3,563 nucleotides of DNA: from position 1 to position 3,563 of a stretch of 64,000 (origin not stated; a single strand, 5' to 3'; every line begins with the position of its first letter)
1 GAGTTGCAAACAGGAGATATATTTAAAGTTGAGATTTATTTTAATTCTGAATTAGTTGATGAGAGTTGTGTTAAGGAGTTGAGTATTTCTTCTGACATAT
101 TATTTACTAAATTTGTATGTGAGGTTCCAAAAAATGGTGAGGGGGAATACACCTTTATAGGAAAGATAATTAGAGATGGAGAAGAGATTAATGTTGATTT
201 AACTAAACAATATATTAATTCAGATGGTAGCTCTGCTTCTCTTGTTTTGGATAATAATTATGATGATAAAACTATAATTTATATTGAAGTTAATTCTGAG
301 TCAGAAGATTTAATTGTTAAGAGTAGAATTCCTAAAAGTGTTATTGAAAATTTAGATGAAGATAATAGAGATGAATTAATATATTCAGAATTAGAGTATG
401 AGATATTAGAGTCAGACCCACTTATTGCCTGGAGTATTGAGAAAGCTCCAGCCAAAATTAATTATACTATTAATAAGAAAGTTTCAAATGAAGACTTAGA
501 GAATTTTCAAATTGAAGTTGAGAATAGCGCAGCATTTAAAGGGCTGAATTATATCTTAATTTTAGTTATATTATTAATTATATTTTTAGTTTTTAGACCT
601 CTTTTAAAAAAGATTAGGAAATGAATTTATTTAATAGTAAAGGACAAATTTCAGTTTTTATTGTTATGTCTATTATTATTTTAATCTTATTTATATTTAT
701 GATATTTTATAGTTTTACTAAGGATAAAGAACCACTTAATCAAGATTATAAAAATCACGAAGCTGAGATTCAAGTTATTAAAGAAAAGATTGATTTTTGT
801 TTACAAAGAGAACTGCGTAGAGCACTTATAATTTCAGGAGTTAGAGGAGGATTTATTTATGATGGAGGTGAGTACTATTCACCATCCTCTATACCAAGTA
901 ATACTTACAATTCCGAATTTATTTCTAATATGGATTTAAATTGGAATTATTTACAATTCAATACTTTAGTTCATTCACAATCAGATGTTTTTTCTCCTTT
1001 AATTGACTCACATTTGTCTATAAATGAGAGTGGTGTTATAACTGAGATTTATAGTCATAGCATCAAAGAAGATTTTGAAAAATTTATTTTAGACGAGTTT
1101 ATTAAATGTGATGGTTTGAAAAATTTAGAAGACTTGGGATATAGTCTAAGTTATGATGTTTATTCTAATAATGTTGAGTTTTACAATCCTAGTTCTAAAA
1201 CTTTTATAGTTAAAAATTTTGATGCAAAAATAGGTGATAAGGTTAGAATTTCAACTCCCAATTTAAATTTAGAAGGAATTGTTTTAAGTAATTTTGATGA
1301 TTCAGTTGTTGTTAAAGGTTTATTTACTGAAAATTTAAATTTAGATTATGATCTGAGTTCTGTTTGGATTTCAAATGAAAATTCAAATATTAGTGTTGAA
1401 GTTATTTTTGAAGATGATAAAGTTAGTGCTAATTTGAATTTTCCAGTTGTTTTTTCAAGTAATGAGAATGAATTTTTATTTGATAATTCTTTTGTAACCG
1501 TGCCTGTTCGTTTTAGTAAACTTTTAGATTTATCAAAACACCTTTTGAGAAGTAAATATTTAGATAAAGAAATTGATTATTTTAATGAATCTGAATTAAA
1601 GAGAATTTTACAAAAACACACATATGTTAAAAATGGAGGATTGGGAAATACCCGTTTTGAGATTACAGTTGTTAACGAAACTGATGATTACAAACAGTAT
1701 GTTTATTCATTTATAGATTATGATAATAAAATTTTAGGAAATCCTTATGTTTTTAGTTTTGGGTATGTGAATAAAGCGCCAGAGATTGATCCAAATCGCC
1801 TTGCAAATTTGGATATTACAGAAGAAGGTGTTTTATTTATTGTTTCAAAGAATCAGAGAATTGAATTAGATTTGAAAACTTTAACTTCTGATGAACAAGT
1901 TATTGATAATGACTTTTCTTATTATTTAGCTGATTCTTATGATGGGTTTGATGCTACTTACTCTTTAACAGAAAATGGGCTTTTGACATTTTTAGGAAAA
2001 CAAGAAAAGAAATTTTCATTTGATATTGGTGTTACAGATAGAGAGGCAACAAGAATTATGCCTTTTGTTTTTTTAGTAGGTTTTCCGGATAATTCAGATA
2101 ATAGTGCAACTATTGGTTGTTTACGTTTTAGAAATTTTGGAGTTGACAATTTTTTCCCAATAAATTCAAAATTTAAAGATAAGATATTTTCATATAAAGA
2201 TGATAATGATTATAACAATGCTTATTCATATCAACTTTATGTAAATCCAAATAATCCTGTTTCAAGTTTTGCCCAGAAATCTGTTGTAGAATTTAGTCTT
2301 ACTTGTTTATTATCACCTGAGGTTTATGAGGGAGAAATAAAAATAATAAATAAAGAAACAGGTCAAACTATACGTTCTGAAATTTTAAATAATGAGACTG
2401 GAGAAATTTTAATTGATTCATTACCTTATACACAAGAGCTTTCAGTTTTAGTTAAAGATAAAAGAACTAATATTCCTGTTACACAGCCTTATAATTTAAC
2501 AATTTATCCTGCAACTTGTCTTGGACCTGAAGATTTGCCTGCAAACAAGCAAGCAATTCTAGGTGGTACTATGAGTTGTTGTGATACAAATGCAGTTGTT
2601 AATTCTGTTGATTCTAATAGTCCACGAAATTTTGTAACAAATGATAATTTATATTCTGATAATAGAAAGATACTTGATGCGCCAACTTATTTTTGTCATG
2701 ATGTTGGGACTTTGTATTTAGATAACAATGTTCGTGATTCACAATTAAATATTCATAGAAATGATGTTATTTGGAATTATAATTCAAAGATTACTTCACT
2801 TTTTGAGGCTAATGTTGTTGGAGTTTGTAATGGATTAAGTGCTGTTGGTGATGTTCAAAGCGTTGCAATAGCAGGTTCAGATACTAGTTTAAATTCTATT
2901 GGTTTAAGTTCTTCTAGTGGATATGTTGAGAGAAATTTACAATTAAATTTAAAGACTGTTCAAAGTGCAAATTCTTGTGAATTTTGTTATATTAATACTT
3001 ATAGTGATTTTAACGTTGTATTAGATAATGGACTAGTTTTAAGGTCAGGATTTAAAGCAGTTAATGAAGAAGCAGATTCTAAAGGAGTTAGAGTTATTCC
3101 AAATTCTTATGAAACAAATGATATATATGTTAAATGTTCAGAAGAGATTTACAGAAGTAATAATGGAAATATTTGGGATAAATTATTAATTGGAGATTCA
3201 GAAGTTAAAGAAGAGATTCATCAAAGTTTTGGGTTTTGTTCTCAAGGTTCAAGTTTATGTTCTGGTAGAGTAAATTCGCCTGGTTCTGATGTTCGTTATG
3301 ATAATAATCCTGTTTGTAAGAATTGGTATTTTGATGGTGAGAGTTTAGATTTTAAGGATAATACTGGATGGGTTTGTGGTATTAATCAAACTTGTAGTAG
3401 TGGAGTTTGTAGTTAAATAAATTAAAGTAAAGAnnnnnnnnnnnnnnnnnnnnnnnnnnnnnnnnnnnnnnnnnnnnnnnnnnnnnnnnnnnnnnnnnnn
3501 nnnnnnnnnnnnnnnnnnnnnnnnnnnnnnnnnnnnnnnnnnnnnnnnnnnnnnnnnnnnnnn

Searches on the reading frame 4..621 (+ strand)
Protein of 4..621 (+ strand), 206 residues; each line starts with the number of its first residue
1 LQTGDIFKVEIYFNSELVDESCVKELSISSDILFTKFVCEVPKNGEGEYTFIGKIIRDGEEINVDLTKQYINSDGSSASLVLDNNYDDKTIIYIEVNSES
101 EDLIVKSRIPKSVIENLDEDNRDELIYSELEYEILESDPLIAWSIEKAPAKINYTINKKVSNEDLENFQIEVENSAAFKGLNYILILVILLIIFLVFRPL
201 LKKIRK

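Call 36: search_protein_families(library=ncbifam, proteins=[window:4-621:+], max_evalue=1)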
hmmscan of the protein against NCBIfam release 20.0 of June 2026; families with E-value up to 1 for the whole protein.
window:4-621:+ (206 aa): 2 families
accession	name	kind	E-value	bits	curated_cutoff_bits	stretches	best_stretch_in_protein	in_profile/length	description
TIGR01477.1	RIFIN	paralog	0.023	14.4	176.95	1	76-198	214-337/356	variant surface antigen, rifin family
TIGR01411.1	tatAE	subfamily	0.65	9.6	53.9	1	181-203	2-22/47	twin-arginine translocase TatA/TatE family subunit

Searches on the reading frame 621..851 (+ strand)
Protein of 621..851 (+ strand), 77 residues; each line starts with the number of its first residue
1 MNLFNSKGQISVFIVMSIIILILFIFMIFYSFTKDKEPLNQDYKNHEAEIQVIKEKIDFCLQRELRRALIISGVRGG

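Call 73: search_protein_families(library=pfam, proteins=[window:621-851:+], max_evalue=10)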
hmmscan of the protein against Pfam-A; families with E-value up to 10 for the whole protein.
seq(77 aa): 10 families
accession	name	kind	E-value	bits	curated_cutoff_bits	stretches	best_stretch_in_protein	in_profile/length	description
PF05814.16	Ac76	-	0.022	15.2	22.5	1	3-49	16-61/83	Orf76 (Ac76)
PF02790.20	COX2_TM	-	0.026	15.1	22.8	1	12-53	27-69/88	Cytochrome C oxidase subunit II, transmembrane domain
PF13347.12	MFS_2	-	0.033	13.2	27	1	10-64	170-224/427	MFS/sugar transport protein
PF20456.3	DUF6709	-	0.037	13.5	27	1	7-47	185-225/339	Family of unknown function (DUF6709)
PF05545.16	FixQ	-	0.045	14.1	29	1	14-45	12-43/49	Cbb3-type cytochrome oxidase component FixQ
PF23529.1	Microp_apicomplexa_16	-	0.051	14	27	1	10-37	30-58/73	Apicomplexa microprotein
PF06636.16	DUF1157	-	0.051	12.8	22.7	1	13-61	3-53/370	Protein of unknown function (DUF1157)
PF25630.1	Phycodna_minor_capsid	-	0.084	13.6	27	1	14-52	5-47/96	Phycodnaviridae minor capsid protein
PF03238.18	ESAG1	-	0.18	11.7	27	1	41-74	111-143/227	ESAG protein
PF12669.12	FeoB_associated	-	0.21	12.3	27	1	14-37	4-25/44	FeoB-associated Cys-rich membrane protein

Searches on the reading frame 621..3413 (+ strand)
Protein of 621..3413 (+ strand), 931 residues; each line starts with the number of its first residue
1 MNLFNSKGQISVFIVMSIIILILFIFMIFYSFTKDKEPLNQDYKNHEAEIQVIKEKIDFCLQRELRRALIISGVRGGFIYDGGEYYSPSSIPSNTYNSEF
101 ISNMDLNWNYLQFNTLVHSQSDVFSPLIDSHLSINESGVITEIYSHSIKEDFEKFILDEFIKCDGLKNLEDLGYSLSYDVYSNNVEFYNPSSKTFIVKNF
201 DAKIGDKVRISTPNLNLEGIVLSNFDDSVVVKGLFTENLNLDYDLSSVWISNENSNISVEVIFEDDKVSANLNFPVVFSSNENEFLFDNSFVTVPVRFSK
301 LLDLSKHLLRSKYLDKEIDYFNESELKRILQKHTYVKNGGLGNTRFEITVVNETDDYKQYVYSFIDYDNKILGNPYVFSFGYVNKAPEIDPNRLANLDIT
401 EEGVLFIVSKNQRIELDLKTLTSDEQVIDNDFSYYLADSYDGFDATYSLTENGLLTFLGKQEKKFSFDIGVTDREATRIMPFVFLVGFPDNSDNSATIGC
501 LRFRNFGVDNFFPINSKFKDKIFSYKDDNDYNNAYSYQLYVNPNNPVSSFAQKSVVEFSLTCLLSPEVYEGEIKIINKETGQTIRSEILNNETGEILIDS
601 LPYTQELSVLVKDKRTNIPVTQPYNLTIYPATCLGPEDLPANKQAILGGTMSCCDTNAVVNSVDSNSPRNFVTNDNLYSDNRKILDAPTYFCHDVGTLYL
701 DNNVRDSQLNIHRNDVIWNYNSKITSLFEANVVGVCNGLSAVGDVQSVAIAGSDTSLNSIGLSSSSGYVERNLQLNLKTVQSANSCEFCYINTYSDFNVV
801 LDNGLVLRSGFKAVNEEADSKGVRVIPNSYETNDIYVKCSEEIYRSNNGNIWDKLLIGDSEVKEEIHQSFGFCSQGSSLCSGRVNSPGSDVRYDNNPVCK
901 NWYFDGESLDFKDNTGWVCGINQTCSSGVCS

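Call 6: search_protein_families(library=pfam, proteins=[window:621-3413:+], max_evalue=1)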
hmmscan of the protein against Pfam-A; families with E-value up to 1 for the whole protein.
window:621-3413:+ (931 aa): 3 families
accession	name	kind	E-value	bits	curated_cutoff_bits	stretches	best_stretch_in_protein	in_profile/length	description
PF14221.11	DUF4330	-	0.049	14.2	27.6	0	190-222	132-164/167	Domain of unknown function (DUF4330)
PF18195.6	GatD_N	-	0.049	13.5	25.7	1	202-232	1-35/54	GatD N-terminal domain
PF09953.15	DUF2187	-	0.13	12.8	24.7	1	202-238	3-39/60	Uncharacterized protein conserved in bacteria (DUF2187)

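Call 36: search_protein_families(library=ncbifam, proteins=[window:621-3413:+], max_evalue=1)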
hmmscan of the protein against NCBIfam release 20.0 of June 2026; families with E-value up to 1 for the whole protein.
window:621-3413:+ (931 aa): 0 families

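Call 63: find_encoding_contigs(protein=window:621-3413:+, flank=10000, max_places=3)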
Protein window:621-3413:+ (931 aa): 1 contig read that carries it; 1 place shown.
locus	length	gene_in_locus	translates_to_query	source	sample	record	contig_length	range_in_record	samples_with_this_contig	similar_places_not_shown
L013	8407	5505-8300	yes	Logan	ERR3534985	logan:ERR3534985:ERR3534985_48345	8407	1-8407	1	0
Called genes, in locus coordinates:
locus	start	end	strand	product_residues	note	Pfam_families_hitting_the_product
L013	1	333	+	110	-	?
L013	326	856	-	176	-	-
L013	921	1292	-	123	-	PF01201:Ribosomal_S8e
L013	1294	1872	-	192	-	PF00827:Ribosomal_L15e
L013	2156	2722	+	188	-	PF12917:YfbR-like, PF13023:HD_3, PF01966:HD (faint)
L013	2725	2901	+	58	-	-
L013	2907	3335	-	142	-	PF01472:PUA, PF26292:PUA_elF2D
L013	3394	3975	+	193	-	-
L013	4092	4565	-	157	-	PF00293:NUDIX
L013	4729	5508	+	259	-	-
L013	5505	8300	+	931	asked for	-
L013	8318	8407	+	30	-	?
